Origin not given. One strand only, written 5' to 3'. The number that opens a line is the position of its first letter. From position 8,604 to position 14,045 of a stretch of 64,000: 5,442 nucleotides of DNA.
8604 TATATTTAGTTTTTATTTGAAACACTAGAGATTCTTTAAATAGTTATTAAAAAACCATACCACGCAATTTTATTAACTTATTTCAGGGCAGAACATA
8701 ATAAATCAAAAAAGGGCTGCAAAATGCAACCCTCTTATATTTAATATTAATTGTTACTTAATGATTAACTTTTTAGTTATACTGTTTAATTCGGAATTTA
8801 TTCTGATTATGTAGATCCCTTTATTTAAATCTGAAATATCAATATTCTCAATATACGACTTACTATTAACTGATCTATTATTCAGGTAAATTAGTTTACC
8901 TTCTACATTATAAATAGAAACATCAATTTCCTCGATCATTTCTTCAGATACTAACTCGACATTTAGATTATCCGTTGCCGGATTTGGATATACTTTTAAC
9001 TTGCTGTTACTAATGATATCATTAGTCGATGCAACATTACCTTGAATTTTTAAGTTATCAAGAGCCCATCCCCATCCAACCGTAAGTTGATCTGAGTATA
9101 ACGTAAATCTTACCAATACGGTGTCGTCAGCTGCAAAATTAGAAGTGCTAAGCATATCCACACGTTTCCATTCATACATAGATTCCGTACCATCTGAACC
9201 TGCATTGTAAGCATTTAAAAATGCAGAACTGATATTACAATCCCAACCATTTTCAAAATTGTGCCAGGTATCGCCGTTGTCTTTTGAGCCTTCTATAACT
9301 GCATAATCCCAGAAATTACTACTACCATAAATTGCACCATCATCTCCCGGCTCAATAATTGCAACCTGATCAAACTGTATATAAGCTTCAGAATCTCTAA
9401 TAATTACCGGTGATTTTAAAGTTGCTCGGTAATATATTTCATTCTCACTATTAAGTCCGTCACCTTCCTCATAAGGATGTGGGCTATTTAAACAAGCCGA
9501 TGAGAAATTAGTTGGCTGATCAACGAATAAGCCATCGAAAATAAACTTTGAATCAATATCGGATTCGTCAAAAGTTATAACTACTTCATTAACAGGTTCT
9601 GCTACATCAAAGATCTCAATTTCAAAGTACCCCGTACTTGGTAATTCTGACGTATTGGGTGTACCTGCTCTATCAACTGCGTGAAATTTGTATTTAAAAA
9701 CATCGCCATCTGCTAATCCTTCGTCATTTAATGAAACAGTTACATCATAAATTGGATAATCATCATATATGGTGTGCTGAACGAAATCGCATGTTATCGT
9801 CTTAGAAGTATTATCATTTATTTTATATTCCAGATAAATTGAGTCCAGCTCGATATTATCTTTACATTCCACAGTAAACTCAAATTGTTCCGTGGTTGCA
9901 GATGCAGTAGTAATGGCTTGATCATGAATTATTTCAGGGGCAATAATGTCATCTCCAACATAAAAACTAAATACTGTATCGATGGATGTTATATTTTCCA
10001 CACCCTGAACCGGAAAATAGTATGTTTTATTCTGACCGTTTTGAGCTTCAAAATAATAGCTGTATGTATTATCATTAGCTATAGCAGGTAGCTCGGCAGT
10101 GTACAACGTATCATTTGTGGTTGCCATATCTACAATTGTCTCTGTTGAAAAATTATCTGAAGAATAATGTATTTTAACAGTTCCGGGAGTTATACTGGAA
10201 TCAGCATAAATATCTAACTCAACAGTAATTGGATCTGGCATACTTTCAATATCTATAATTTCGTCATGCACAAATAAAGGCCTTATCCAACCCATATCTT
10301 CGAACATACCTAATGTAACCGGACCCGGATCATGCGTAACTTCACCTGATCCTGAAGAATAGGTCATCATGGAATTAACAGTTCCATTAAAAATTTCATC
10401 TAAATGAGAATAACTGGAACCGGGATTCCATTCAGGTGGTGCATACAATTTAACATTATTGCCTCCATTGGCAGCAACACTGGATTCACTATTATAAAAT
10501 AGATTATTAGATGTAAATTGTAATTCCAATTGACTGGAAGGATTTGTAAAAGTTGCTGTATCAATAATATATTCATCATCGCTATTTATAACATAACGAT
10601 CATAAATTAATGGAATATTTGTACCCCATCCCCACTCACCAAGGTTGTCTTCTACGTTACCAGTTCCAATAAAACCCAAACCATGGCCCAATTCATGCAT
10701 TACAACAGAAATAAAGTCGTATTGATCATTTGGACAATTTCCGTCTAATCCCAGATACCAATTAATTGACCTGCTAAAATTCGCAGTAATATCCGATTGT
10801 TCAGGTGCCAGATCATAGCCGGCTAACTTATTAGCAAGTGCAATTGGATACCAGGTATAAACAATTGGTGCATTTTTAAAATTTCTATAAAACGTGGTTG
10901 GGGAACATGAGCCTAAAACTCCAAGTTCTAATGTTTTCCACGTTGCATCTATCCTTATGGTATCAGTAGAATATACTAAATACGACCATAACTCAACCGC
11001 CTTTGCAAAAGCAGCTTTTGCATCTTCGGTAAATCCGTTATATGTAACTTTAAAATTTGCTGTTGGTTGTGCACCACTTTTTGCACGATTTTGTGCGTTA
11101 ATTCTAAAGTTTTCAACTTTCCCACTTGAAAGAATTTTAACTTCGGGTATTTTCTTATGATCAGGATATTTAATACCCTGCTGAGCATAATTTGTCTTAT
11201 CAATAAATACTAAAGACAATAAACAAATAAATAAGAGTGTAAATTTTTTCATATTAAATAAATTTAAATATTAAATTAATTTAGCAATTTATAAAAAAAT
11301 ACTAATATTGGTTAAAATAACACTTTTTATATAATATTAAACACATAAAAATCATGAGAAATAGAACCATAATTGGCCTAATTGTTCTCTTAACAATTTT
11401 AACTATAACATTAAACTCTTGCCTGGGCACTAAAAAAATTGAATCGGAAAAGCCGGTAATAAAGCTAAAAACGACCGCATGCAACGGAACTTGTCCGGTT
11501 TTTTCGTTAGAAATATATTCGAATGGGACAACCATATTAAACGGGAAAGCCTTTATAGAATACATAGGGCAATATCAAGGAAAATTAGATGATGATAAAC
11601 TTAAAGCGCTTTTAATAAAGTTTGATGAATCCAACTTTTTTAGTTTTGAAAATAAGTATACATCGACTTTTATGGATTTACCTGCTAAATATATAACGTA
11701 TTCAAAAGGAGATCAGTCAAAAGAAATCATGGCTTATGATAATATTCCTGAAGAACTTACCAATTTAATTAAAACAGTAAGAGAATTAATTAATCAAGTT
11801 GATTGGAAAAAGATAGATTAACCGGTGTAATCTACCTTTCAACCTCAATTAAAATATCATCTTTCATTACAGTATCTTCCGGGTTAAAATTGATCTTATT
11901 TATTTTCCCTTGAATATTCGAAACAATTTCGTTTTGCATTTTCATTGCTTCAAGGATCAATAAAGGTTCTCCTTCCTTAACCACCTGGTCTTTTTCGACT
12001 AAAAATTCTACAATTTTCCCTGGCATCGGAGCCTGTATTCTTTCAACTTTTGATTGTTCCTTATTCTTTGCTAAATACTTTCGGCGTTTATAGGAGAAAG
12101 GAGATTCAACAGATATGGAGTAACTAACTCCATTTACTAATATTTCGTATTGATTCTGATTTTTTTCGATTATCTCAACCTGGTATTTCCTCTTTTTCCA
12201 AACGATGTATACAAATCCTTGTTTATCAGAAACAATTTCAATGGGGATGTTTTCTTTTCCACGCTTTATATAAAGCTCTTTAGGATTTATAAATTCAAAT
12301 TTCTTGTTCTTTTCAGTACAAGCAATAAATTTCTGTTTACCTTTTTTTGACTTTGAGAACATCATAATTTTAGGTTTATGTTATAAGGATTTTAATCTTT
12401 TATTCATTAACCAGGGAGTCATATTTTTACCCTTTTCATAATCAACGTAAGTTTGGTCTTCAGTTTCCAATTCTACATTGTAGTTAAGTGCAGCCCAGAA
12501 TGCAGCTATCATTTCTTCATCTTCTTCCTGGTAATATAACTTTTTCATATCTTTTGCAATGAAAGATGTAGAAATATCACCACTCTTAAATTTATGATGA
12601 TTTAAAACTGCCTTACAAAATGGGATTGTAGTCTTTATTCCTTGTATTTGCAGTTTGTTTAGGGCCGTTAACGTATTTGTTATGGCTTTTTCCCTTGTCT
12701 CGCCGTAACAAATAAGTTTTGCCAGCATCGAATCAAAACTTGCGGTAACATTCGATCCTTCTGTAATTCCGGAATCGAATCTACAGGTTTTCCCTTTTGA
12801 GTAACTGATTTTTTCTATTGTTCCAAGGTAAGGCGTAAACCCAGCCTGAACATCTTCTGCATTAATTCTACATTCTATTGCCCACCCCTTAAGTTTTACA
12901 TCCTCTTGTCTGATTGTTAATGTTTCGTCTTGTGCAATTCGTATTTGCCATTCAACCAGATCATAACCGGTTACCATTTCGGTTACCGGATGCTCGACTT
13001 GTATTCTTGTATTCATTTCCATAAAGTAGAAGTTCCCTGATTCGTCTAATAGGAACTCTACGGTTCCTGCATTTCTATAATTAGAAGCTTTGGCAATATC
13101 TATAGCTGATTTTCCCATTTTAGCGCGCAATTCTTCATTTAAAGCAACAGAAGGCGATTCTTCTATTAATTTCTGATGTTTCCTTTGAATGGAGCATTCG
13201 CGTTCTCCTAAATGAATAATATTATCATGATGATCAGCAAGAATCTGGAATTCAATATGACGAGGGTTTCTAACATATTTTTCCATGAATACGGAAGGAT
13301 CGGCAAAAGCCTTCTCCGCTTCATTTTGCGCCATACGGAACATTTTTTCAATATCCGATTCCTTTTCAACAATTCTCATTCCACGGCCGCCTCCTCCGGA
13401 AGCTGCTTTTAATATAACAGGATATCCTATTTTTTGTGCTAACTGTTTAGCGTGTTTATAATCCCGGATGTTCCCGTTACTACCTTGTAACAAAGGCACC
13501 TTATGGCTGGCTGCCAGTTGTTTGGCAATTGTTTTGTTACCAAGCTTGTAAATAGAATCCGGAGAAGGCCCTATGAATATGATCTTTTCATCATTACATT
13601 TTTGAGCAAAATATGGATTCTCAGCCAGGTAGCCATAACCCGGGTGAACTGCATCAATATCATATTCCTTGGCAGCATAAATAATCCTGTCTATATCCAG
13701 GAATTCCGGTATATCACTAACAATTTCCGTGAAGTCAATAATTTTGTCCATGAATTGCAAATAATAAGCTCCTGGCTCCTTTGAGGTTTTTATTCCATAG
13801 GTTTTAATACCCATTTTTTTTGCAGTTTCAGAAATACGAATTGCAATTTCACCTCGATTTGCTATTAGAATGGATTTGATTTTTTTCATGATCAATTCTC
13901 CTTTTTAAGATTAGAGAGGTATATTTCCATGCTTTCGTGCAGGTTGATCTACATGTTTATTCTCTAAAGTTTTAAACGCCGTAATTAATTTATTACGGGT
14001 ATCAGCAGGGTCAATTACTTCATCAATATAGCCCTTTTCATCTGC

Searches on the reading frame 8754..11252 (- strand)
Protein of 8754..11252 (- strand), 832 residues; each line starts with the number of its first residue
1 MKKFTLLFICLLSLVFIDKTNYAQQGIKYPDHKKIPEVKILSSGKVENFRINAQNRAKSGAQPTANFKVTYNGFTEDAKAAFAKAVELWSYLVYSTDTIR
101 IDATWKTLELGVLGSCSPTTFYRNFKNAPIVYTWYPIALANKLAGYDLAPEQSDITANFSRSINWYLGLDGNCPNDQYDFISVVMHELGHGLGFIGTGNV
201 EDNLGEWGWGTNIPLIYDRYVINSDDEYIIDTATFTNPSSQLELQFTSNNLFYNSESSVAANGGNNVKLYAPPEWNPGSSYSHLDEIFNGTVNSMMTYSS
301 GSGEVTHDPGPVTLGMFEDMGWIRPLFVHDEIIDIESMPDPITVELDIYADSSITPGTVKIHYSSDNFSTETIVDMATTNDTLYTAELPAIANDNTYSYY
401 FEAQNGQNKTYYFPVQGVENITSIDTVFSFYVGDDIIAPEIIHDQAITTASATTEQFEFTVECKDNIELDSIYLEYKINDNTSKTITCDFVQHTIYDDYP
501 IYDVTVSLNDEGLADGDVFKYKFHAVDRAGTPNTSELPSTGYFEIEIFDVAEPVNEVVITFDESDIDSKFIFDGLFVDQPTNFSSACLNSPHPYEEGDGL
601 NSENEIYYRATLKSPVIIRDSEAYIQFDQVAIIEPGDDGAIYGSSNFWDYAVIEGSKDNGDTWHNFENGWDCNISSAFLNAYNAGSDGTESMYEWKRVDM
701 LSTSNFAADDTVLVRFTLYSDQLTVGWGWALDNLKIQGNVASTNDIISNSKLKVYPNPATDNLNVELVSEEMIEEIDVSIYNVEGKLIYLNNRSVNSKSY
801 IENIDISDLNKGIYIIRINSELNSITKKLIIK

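Call 8: search_protein_families(library=pfam, proteins=[window:8754-11252:-], max_evalue=0.001)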
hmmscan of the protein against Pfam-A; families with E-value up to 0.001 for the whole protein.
window:8754-11252:- (832 aa): 2 families
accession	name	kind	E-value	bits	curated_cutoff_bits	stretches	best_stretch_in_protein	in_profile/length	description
PF18962.6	Por_Secre_tail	-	2.5e-18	66.6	27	1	754-831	1-75/75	Secretion system C-terminal sorting domain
PF11589.14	DUF3244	-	0.0004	20.7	25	0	757-823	23-88/96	Domain of unknown function (DUF3244)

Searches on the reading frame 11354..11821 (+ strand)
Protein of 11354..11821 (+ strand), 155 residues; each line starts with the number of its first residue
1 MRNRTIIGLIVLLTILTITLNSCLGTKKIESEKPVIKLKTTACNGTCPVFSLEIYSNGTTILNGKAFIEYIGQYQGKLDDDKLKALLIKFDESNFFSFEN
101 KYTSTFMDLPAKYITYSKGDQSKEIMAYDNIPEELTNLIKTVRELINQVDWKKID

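Call 8: search_protein_families(library=pfam, proteins=[window:11354-11821:+], max_evalue=0.001)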
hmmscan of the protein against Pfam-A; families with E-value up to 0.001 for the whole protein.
window:11354-11821:+ (155 aa): 1 family
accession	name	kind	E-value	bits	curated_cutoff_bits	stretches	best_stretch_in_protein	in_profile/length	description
PF20033.5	DUF6438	-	2.6e-30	105.5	30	1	35-145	2-115/116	Domain of unknown function (DUF6438)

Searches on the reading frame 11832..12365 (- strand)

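Call 8: search_protein_families(library=pfam, proteins=[window:11832-12365:-], max_evalue=0.001)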
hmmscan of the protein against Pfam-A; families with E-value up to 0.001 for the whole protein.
window:11832-12365:- (177 aa): 2 families
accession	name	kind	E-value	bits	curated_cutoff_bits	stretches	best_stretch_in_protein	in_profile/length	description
PF00364.28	Biotin_lipoyl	-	5.3e-16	58.7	22.1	1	109-174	2-72/73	Biotin-requiring enzyme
PF13533.13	Biotin_lipoyl_2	-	6.7e-08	32.6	29.8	1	110-139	3-32/32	Biotin-lipoyl like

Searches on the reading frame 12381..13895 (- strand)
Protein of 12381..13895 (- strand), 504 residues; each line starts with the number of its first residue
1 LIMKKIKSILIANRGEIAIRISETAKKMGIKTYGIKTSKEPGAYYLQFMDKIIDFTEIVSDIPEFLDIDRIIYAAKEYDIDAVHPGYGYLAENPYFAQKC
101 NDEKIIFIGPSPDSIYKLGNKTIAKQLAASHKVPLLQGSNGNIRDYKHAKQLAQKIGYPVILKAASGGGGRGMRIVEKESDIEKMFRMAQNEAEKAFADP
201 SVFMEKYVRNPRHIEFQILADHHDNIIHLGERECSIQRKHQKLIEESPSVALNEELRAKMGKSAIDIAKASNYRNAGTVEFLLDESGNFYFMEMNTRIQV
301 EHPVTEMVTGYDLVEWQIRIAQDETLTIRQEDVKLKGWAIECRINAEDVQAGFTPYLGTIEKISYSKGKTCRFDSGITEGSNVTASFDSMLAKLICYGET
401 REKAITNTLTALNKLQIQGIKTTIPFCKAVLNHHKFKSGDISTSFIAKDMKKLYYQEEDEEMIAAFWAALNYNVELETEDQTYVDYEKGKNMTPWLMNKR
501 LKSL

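Call 8: search_protein_families(library=pfam, proteins=[window:12381-13895:-], max_evalue=0.001)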
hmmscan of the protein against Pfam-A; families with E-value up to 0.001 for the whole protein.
window:12381-13895:- (504 aa): 7 families
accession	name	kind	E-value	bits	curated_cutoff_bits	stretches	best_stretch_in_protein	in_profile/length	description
PF02786.22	CPSase_L_D2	-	6.6e-77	258.2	19.8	1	121-327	2-209/211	Carbamoyl-phosphate synthase L chain, ATP binding domain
PF02785.25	Biotin_carb_C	-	2.6e-35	121.2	32.4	1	341-447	1-107/108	Biotin carboxylase C-terminal domain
PF00289.28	Biotin_carb_N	-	7.5e-32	110.5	25.5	1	6-115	2-110/110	Biotin carboxylase, N-terminal domain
PF07478.18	Dala_Dala_lig_C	-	5.5e-12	46.1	24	1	147-296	26-174/204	D-ala D-ala ligase C-terminus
PF02222.28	ATP-grasp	-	6.4e-07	29.6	27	1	143-282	16-148/179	ATP-grasp domain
PF08443.16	RimK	-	9.8e-05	22.5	21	0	120-312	3-179/188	RimK-like ATP-grasp domain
PF14397.11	ATPgrasp_ST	-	0.0003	20.5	31.4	0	117-191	18-94/278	Sugar-transfer associated ATP-grasp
